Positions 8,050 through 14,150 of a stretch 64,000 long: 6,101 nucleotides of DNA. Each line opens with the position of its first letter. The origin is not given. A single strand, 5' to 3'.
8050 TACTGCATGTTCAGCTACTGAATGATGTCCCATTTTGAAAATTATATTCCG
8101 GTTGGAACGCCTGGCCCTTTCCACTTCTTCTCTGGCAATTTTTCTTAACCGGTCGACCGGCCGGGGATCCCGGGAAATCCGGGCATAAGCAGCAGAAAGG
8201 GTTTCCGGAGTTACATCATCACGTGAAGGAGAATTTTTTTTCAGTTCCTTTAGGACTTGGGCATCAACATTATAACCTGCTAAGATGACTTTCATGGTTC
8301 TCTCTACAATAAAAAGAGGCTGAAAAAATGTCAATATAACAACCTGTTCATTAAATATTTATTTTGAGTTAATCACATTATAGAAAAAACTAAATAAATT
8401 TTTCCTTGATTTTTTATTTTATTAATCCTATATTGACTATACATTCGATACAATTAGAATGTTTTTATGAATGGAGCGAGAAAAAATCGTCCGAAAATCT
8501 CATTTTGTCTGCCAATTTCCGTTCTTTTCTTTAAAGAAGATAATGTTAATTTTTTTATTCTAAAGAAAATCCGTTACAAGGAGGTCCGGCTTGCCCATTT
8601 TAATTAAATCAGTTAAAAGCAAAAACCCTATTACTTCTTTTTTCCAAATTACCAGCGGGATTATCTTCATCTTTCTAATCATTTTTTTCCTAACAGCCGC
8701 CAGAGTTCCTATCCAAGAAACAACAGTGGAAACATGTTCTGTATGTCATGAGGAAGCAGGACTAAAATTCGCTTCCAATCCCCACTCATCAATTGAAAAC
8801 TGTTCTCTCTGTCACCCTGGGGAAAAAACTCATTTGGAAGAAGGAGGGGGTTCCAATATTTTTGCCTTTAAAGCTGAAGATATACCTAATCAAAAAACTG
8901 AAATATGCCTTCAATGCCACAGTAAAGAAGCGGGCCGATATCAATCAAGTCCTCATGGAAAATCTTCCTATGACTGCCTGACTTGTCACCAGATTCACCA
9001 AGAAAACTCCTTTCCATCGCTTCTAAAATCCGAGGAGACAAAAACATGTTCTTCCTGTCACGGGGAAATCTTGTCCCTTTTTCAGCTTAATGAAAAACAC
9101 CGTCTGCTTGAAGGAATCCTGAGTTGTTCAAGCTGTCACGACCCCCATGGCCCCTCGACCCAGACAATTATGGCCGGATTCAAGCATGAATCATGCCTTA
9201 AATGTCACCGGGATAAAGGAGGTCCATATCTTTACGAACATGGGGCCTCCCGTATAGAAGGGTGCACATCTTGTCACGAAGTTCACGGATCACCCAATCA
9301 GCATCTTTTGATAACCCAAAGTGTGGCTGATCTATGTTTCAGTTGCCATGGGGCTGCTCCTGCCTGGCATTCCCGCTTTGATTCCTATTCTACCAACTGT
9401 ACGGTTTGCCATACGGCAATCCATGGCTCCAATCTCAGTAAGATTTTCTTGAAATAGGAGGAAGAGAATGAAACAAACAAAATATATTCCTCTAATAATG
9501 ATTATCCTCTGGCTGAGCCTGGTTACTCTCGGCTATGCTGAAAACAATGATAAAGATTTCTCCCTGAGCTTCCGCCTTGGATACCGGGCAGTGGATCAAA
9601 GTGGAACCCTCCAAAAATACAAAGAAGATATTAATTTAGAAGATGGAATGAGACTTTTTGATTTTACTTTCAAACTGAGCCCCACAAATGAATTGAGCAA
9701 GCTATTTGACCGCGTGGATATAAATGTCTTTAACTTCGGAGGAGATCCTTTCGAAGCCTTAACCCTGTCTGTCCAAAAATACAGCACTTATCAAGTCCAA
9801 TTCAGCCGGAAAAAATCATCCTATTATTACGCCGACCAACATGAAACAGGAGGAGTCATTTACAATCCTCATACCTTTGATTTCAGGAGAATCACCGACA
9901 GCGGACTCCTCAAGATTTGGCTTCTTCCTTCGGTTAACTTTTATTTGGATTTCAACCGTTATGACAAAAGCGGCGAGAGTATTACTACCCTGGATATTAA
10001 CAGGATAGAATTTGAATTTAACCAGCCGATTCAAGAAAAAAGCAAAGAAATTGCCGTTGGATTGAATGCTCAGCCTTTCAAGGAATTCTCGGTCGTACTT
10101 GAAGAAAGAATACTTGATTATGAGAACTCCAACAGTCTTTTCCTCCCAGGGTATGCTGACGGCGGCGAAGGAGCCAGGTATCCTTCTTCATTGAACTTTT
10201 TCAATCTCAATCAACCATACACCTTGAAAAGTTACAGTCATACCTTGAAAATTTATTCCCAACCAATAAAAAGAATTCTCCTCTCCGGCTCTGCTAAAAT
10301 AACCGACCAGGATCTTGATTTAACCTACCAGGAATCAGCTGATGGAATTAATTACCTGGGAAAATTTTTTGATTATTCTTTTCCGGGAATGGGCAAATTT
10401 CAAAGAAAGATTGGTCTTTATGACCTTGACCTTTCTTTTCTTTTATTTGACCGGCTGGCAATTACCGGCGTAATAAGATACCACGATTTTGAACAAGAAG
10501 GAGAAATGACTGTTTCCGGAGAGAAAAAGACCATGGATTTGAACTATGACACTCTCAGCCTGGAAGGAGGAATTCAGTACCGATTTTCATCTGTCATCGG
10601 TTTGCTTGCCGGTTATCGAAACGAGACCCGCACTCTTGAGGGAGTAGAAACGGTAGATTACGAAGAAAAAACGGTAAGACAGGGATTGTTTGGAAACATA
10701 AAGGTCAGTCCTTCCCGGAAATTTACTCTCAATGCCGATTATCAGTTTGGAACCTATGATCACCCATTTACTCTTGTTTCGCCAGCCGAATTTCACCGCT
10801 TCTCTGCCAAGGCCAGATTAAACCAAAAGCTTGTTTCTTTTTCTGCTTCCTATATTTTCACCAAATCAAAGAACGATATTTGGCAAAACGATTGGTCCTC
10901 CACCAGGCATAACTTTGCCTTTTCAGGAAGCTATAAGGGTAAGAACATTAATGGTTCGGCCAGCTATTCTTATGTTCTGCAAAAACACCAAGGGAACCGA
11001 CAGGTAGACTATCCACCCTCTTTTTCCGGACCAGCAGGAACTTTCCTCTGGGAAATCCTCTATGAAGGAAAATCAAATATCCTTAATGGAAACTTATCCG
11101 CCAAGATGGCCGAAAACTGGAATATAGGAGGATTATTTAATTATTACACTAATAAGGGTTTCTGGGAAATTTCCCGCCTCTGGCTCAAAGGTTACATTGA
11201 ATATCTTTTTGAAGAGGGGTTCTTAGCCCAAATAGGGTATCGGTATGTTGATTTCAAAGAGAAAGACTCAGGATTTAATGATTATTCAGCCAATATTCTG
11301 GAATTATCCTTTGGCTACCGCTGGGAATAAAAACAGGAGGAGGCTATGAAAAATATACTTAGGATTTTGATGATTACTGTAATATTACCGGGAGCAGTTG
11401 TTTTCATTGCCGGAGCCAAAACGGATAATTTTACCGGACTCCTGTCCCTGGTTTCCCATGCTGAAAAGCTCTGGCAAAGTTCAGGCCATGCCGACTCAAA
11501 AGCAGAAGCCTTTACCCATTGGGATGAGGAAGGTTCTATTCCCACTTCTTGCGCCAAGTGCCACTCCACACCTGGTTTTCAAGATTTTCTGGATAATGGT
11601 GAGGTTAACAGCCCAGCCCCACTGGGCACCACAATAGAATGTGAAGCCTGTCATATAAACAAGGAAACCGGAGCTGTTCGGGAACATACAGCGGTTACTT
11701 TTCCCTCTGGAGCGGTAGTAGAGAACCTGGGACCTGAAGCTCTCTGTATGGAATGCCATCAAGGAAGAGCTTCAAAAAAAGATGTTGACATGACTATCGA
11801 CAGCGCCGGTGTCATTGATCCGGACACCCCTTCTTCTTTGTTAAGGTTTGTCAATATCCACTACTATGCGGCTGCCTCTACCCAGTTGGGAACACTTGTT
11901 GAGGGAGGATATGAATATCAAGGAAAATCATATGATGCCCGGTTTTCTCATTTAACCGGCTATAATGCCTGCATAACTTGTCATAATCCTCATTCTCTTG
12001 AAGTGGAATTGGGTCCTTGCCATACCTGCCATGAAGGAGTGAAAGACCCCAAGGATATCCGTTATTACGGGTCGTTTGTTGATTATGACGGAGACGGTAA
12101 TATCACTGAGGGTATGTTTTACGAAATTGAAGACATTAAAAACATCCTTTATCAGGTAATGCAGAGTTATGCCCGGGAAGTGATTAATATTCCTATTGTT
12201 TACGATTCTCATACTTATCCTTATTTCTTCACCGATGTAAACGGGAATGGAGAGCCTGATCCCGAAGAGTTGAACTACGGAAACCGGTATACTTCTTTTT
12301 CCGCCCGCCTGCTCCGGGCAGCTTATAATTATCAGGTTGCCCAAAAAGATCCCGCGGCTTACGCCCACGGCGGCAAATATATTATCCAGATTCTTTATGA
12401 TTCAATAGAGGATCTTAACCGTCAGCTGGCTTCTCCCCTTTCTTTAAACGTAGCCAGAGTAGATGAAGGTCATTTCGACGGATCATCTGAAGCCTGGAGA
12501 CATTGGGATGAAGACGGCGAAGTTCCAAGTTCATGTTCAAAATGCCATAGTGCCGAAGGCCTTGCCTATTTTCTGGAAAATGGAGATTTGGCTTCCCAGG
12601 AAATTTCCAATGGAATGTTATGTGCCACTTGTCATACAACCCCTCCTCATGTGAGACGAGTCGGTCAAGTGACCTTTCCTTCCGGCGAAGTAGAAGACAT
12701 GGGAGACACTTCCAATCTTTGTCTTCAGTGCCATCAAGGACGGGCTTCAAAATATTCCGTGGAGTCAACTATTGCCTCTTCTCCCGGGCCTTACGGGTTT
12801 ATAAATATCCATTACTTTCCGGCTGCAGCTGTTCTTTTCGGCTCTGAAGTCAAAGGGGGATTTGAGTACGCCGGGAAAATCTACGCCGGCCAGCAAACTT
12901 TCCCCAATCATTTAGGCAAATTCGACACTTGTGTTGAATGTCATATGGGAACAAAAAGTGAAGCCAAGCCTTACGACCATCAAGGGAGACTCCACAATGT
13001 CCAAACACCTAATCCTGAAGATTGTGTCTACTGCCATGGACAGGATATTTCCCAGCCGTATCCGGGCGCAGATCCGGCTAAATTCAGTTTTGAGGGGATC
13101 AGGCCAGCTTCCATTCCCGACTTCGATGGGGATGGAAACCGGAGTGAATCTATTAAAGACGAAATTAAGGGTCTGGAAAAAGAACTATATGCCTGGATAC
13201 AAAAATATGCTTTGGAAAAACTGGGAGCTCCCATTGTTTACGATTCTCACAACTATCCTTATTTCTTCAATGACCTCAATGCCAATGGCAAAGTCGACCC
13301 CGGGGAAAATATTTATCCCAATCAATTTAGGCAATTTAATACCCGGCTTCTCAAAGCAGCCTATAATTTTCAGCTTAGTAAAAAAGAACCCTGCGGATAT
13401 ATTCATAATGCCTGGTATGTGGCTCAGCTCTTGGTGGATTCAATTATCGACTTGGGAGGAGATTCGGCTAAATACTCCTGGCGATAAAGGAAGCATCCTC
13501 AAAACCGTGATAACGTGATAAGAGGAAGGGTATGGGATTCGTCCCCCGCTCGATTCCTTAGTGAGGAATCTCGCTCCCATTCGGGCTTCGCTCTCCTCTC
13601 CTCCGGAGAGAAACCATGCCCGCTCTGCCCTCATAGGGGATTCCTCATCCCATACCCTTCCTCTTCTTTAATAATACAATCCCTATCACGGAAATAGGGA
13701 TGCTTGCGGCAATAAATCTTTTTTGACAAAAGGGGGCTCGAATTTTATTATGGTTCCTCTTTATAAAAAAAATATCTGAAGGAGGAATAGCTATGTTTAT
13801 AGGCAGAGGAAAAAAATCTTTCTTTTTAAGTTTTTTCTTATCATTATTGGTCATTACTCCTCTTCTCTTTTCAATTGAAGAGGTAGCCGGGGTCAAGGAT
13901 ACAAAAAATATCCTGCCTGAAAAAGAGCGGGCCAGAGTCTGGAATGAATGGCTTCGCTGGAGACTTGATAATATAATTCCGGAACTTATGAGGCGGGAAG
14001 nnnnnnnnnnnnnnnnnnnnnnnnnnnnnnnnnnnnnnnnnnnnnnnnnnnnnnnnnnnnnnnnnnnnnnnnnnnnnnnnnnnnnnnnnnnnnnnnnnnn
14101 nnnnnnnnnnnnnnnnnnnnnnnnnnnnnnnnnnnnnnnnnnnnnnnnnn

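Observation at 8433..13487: Three-gene porin-cytochrome cluster (decaheme cytochrome, 620-aa beta-barrel, 713-aa decaheme cytochrome): candidate extracellular electron-transfer conduit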

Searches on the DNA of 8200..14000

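Call 52: search_rna_families(source=window, start=8200, end=14000, threshold=evalue, max_evalue=1)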
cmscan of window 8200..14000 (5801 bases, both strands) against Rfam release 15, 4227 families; matches with E-value up to 1: 2.
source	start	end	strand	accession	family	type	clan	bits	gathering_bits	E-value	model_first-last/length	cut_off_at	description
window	9203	9324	-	RF01210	snoU13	Gene; snRNA; snoRNA; CD-box;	CL00081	19.6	46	0.87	1-104/104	no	Small nucleolar RNA U13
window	13810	13902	-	RF00026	U6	Gene; snRNA; splicing;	CL00009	17.9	44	0.74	1-105/105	no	U6 spliceosomal RNA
